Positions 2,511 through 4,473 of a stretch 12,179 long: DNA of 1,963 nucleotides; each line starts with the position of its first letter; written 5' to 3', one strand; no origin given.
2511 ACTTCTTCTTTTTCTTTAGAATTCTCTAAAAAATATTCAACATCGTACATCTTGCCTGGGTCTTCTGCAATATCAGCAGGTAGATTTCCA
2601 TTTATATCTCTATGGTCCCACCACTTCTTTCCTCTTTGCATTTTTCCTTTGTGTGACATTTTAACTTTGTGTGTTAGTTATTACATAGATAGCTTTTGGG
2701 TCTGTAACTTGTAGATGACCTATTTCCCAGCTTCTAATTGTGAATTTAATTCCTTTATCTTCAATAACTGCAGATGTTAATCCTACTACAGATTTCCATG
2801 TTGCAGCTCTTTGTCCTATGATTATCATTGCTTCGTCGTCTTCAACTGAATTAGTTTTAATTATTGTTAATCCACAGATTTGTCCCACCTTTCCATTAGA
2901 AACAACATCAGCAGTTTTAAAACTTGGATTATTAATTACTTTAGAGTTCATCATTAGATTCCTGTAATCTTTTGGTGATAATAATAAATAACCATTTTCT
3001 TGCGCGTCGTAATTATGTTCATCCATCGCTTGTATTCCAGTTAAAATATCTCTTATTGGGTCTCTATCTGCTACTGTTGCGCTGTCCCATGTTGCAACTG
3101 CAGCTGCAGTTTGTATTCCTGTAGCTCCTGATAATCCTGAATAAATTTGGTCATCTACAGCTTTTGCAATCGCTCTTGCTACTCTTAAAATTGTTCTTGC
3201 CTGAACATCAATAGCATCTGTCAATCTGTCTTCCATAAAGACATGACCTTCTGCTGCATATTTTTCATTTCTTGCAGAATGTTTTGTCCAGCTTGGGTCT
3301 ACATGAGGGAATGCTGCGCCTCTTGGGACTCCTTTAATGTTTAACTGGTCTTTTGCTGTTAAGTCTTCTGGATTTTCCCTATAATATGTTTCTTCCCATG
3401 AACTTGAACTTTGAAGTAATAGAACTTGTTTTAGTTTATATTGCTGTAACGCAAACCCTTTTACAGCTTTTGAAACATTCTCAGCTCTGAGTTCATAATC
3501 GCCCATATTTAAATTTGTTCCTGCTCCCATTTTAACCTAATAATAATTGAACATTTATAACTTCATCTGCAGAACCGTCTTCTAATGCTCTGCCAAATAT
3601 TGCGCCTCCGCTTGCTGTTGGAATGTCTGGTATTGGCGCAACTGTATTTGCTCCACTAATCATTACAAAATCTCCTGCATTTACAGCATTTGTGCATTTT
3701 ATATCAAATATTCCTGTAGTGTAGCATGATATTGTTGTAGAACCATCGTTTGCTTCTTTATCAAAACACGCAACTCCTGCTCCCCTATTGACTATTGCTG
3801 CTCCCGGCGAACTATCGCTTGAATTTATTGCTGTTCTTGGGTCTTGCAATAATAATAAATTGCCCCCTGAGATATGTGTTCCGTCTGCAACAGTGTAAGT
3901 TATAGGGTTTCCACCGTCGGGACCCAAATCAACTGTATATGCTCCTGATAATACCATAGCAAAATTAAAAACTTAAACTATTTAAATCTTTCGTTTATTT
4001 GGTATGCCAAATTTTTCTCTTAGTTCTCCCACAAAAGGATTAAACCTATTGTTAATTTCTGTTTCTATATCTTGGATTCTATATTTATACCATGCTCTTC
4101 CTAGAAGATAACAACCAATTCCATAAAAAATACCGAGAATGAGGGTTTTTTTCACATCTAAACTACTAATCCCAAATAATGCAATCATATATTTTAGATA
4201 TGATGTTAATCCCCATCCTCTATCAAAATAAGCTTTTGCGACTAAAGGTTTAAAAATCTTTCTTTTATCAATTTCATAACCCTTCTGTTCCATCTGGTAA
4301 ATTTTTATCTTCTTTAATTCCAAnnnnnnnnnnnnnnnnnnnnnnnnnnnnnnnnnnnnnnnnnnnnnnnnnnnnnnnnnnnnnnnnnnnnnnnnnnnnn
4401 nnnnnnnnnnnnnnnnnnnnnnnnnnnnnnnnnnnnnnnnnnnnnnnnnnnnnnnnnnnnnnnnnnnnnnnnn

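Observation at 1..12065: Minimal head-tail-type virus or capsid-encoding satellite lacking recognisable replication, integration, tail-tube and lysis genes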

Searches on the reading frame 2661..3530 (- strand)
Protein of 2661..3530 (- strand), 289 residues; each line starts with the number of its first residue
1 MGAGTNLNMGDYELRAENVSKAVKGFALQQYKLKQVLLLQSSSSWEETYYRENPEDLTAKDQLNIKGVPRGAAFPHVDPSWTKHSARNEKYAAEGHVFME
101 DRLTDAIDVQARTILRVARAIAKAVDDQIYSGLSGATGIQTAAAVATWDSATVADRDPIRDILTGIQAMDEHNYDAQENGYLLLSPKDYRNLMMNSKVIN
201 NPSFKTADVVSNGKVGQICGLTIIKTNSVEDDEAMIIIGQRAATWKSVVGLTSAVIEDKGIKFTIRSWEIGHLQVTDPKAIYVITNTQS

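Call 4: search_protein_families(library=pfam, max_evalue=0.1, proteins=[window:2661-3530:-])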
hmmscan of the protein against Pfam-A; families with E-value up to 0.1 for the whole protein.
window:2661-3530:- (289 aa): 4 families
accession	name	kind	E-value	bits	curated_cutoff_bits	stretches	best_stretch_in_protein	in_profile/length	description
PF25209.1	Phage_capsid_4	-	8e-12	46.4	27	1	61-282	49-260/262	Phage capsid protein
PF04454.18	Linocin_M18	-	1.6e-06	28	24.3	1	104-238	94-218/253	Encapsulating protein for peroxidase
PF05065.19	Phage_capsid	-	6.8e-05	22.8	24.2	1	106-285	91-279/280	Phage capsid family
PF19821.5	Phage_capsid_2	-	0.00088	19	25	1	70-225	55-219/293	Phage capsid protein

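Call 5: search_protein_families(library=phrogs, max_evalue=0.1, proteins=[window:2661-3530:-])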
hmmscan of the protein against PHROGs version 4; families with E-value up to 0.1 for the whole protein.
window:2661-3530:- (289 aa): 6 families
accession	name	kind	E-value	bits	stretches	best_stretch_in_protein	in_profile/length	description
phrog_1650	-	head and packaging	3.2e-22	80.2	1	49-288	59-299/300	major head protein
phrog_544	-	head and packaging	1.8e-14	54.8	1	68-240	63-224/282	major head protein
phrog_267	-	head and packaging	6.6e-09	36.4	1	93-249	115-287/410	major head protein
phrog_283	-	head and packaging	4.4e-06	27.3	1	100-230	93-218/385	major head protein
phrog_2522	-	head and packaging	4e-05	23.9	1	112-240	152-269/318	major head protein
phrog_3437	-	head and packaging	0.00029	21.1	1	79-234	70-229/294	major head protein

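Call 9: find_related_loci(query=window:2661-3530:-, collection=viral_contigs, flank=10000)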
Query window:2661-3530:- (289 aa) in viral_contigs; peptide patterns used: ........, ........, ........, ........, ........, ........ (x = any residue, [..] = any of these).
20 stretches matched a pattern; 13 encode a relative of the query (tblastn E <= 1e-3); 13 distinct loci.
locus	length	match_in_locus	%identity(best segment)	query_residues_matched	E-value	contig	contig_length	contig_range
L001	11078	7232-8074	72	10-289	8e-137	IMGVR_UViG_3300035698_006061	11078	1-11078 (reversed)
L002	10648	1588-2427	71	9-288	1e-134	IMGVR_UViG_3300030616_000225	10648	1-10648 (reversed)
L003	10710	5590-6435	69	9-289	9e-134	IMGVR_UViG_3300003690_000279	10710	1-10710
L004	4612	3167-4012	69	9-289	4e-133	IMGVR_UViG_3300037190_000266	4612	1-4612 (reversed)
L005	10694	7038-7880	68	9-289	2e-121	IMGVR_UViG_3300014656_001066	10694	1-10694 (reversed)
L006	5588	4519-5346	64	14-289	6e-120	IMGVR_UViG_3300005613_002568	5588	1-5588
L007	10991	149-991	60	10-289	2e-111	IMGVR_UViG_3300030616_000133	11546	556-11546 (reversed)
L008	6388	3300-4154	57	2-288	3e-104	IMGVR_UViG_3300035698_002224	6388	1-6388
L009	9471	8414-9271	52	8-288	2e-91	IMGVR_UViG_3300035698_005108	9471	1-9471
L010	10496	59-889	50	13-289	1e-75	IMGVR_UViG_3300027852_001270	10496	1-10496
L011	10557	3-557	63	105-288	4e-72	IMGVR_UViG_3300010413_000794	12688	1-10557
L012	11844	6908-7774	33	9-288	3e-48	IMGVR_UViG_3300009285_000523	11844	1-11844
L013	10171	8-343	69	178-289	3e-48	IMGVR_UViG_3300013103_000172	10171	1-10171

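Call 17: search_protein_families(library=pfam, alignment_id=A1, max_evalue=0.01)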
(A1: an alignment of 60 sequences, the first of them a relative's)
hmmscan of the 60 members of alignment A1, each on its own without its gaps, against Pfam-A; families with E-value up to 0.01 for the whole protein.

A. member 1, L007:3307-4140:+ (277 aa): 0 families

B. families by the number of members that match (of 60 scanned): 19 families
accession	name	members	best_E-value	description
PF13385.13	Laminin_G_3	1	3.8e-28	Concanavalin A-like lectin/glucanases superfamily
PF07953.20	Toxin_R_bind_N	1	2e-06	Clostridium neurotoxin, N-terminal receptor binding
PF22665.2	DUF6293_C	1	6.2e-06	DUF6293 C-terminal winged helix domain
PF00354.24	Pentaxin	1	1.3e-05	Pentaxin family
PF09339.16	HTH_IclR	1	2e-05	IclR helix-turn-helix domain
PF01978.25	TrmB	1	3e-05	Sugar-specific transcriptional regulator TrmB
PF25213.1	HVO_A0261_N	1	5.5e-05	HVO_A0261 N-terminal domain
PF13412.12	HTH_24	1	0.00015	Winged helix-turn-helix DNA-binding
PF07362.18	CcdA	1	0.00015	Post-segregation antitoxin CcdA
PF25212.1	HVO_A0114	1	0.0007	HVO_A0114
PF01047.28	MarR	1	0.00092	MarR family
PF02973.23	Sialidase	1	0.0013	Sialidase, N-terminal domain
PF01870.24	Hjc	1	0.0013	Archaeal holliday junction resolvase (hjc)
PF11793.14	FANCL_C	1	0.0023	FANCL C-terminal domain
PF04695.18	Pex14_N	1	0.0051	Pex14 N-terminal domain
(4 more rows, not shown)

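Call 36: find_related_loci(query=A3, collection=genome_contigs, flank=10000)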
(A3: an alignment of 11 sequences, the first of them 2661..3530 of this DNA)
Query A3 (289 aa) in genome_contigs; peptide patterns used: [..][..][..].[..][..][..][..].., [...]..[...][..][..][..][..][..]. (x = any residue, [..] = any of these).
58 stretches matched a pattern; 1 encode a relative of the query (tblastn E <= 1e-3); 1 distinct loci.
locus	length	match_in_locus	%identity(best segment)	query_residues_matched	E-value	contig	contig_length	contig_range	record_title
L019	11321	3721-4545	50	10-285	5e-90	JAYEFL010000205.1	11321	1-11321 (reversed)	MAG: Bacteroidota bacterium isolate MAG274 MAG274_205, whole genome shotgun sequence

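Call 37: search_dna_similar(query=window:2661-3530:-, collection=phages, mode=protein, max_rows=15, max_evalue=0.001)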
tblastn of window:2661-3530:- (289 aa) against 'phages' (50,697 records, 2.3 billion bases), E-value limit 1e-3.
Records with a match: 5; places in all: 5; records where one place covers at least 80% of the query: 1.
Best place of each record, by identity: <60% 5.
By first word of the organism name: Bacillus 3; Halogranum 2.
By host as written in the record: Bacillus pumilus BL-8 2; Halogranum sp. SS5-1 2; Bacillus licheniformis HNIBR-BC151 1.
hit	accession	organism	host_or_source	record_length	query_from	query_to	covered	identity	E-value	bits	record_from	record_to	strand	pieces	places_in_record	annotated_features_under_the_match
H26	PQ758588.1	Bacillus phage PS1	Bacillus licheniformis HNIBR-BC151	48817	49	288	83%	23.4%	3e-4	48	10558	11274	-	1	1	hypothetical protein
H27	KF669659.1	Bacillus phage Riggi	Bacillus pumilus BL-8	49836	68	282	74%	23.1%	8e-4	47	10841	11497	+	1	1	major capsid protein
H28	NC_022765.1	Bacillus phage Riggi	Bacillus pumilus BL-8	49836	68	282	74%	23.1%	8e-4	47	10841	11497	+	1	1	major head protein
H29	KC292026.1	Halogranum tailed virus 1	Halogranum sp. SS5-1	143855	68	228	56%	26.2%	8e-6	53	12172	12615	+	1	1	13: major capsid protein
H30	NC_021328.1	Halogranum tailed virus 1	Halogranum sp. SS5-1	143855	68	228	56%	26.2%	8e-6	53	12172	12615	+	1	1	13: major head protein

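Call 83: find_related_loci(query=A3, collection=viral_contigs, flank=10000)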
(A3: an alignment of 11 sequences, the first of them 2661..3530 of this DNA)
Query A3 (289 aa) in viral_contigs; peptide patterns used: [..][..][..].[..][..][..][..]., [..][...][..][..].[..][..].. (x = any residue, [..] = any of these).
69 stretches matched a pattern; 40 encode a relative of the query (tblastn E <= 1e-3); 40 distinct loci.
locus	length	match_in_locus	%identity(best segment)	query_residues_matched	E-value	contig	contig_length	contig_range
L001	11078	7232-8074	72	10-289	2e-136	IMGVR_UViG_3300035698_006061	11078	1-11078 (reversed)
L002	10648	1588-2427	71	9-288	3e-134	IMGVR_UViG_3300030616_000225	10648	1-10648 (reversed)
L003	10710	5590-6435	69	9-289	3e-133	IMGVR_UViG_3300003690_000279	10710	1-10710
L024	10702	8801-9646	70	9-289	2e-131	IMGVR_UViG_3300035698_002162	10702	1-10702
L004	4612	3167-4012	69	9-289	1e-132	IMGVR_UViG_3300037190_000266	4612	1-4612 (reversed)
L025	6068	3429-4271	70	9-288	7e-131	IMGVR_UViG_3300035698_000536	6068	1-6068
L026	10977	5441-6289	66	9-289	2e-122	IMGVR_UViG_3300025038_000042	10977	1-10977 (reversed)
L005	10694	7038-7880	68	9-289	5e-121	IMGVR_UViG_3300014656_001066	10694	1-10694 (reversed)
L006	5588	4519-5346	64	14-289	2e-119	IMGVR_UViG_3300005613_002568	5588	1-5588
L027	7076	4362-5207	61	3-285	2e-113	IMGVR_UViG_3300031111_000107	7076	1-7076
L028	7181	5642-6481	60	9-288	3e-113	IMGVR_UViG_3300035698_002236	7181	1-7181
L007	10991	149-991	60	10-289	7e-111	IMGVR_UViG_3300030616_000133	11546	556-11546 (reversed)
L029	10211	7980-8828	58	3-285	2e-108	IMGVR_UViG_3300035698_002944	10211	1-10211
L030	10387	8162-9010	60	7-288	4e-108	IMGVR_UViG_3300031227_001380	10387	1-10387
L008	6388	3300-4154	57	2-288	8e-104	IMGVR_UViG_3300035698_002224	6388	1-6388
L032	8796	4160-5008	59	3-285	1e-101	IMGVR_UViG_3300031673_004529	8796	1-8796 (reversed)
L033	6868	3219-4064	60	9-289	1e-100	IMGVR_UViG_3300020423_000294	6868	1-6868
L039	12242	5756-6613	50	10-289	4e-88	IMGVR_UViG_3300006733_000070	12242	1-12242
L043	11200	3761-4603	38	9-287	1e-57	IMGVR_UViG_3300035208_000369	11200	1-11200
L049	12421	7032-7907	32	14-287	3e-40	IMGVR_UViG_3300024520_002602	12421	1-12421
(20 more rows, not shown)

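Call 90: search_protein_families(library=pfam, alignment_id=A8, max_evalue=0.001)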
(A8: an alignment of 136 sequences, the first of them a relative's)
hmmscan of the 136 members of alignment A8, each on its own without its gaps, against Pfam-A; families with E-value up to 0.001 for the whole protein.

A. member 1, L049:7926-9755:+ (609 aa): 0 families

B. families by the number of members that match (of 136 scanned): 14 families
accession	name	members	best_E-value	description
PF05048.19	NosD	3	7.9e-17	Periplasmic copper-binding protein (NosD)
PF13229.12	Beta_helix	3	3e-15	Right handed beta helix region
PF01095.25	Pectinesterase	2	1.8e-08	Pectinesterase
PF05866.16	RusA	2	1.5e-06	Endodeoxyribonuclease RusA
PF07362.18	CcdA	2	6.6e-06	Post-segregation antitoxin CcdA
PF13481.12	AAA_25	1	5.3e-29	AAA domain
PF01396.24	Zn_ribbon_Top1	1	4.9e-15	Topoisomerase DNA binding C4 zinc finger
PF13385.13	Laminin_G_3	1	5.2e-12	Concanavalin A-like lectin/glucanases superfamily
PF22237.3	SO2946-like_C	1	5.9e-07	SO2946-like, C-terminal domain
PF07484.17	Collar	1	1.3e-05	Phage Tail Collar Domain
PF01870.24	Hjc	1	0.00013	Archaeal holliday junction resolvase (hjc)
PF25692.1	Phage_depo_C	1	0.0002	Phage depolymerase C-terminal beta sandwich domain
PF25213.1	HVO_A0261_N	1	0.00049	HVO_A0261 N-terminal domain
PF10211.14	Ax_dynein_light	1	0.00054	Axonemal dynein light chain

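Call 94: search_protein_families(library=pfam, max_evalue=0.001, proteins=[L043:6450-7787:+, L043:1346-2959:+, L043:4677-5357:+, L043:5326-5952:+, L039:2552-4369:+, L039:7256-8395:+, L049:10095-10745:+, L033:5345-6136:+, L026:6836-8113:+, L032:5590-6702:+])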
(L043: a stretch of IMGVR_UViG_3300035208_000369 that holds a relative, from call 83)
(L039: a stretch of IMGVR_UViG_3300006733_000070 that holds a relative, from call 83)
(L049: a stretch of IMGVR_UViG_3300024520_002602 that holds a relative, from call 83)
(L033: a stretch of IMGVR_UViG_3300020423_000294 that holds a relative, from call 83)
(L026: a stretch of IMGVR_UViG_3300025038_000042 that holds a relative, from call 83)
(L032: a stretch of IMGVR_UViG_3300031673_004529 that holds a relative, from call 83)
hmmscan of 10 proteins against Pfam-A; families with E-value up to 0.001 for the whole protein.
L043:6450-7787:+ (445 aa): 1 family
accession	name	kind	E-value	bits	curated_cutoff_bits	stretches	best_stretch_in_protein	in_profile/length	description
PF13481.12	AAA_25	-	5.3e-29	101.7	27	1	119-297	11-194/195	AAA domain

L043:1346-2959:+ (537 aa): 0 families

L043:4677-5357:+ (226 aa): 0 families

L043:5326-5952:+ (208 aa): 0 families

L039:2552-4369:+ (605 aa): 0 families

L039:7256-8395:+ (379 aa): 0 families

L049:10095-10745:+ (216 aa): 0 families

L033:5345-6136:+ (263 aa): 1 family
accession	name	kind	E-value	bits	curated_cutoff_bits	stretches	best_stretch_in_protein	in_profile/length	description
PF13385.13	Laminin_G_3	-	5.2e-12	46.6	27.6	1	68-203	15-151/151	Concanavalin A-like lectin/glucanases superfamily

L026:6836-8113:+ (425 aa): 0 families

L032:5590-6702:+ (370 aa): 0 families

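Call 108: search_dna_similar(query=window:2661-3530:-, collection=plasmids, mode=protein, max_rows=8, max_evalue=0.001)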
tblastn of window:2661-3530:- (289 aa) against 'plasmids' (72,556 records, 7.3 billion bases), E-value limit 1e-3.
No match.

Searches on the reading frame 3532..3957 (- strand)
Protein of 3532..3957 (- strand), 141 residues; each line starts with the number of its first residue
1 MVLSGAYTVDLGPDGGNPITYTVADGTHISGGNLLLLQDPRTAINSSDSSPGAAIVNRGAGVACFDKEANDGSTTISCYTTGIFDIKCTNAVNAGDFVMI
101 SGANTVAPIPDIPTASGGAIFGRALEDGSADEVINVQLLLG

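Call 4: search_protein_families(library=pfam, max_evalue=0.1, proteins=[window:3532-3957:-])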
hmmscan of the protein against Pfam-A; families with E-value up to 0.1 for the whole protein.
window:3532-3957:- (141 aa): 1 family
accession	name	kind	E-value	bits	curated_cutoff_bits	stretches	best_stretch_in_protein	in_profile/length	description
PF09956.15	Phage_cement_2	-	2.7e-07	31.3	24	1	16-136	4-101/103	Phage cement protein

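Call 5: search_protein_families(library=phrogs, max_evalue=0.1, proteins=[window:3532-3957:-])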
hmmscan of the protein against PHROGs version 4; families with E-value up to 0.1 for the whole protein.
window:3532-3957:- (141 aa): 2 families
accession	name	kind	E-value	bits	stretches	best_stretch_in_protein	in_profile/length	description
phrog_673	-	head and packaging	3.8e-05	24.8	1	61-138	57-128/260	head scaffolding protein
phrog_122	-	head and packaging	0.00074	20.5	1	55-133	29-101/109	head decoration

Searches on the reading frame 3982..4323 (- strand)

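Call 6: search_protein_families(library=pfam, max_evalue=0.5, proteins=[window:3982-4323:-])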
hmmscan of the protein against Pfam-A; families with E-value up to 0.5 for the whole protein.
window:3982-4323:- (113 aa): 3 families
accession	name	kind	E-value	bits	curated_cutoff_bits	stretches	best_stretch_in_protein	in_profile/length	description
PF19982.4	DUF6418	-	0.0094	16.5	25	1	26-79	18-71/109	Family of unknown function (DUF6418)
PF14090.12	HTH_39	-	0.12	12.7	21.3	1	7-22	33-48/70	Winged helix-turn-helix domain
PF17638.7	UL42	-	0.36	11.2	25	1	29-62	76-108/125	HCMV UL42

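Call 7: search_protein_families(library=phrogs, max_evalue=0.5, proteins=[window:3982-4323:-])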
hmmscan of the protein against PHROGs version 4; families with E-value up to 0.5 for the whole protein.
window:3982-4323:- (113 aa): 0 families
